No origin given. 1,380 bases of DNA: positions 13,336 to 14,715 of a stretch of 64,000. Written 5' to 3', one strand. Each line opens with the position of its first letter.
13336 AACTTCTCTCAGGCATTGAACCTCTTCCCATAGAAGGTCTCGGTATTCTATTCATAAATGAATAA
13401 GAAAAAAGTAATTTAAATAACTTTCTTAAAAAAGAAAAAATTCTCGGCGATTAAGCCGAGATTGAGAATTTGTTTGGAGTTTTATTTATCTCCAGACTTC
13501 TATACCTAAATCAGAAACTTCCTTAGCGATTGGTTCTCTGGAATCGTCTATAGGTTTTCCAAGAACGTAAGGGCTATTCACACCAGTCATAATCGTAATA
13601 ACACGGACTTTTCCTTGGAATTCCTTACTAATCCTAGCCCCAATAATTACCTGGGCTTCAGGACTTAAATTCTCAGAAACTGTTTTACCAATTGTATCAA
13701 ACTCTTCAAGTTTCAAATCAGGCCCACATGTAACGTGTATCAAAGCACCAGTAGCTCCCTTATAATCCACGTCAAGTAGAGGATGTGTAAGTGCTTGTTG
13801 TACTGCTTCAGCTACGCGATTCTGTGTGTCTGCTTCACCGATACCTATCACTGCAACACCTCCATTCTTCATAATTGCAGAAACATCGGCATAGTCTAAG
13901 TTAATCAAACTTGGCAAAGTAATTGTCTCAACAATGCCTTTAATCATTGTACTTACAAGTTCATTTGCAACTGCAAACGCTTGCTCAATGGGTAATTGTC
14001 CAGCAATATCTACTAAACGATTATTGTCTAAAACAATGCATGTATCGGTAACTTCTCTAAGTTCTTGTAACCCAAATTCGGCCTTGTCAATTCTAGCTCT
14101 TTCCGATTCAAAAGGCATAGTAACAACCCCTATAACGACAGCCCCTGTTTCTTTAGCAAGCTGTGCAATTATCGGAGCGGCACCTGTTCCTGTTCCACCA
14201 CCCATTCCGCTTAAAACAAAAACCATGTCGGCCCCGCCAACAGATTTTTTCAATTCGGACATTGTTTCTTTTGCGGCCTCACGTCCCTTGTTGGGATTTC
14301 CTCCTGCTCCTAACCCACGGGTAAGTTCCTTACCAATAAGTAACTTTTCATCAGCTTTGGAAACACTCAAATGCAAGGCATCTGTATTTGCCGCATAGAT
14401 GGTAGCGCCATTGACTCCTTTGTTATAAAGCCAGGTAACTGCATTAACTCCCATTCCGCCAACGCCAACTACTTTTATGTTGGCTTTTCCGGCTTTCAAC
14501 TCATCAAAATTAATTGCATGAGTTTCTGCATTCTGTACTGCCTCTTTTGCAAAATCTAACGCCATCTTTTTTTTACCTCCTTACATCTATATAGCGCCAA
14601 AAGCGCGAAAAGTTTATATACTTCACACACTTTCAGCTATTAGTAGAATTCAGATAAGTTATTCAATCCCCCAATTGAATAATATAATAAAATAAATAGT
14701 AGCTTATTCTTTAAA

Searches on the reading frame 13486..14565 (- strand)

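Call 98: search_protein_families(library=pfam, proteins=[window:13486-14565:-], max_evalue=0.001)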
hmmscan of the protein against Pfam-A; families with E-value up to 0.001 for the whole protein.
window:13486-14565:- (359 aa): 2 families
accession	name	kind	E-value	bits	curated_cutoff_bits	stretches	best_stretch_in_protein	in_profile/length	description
PF00091.31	Tubulin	-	5.4e-46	157.7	33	1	29-188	1-189/190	Tubulin/FtsZ family, GTPase domain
PF12327.13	FtsZ_C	-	2.3e-34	118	27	1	236-329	1-94/95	FtsZ family, C-terminal domain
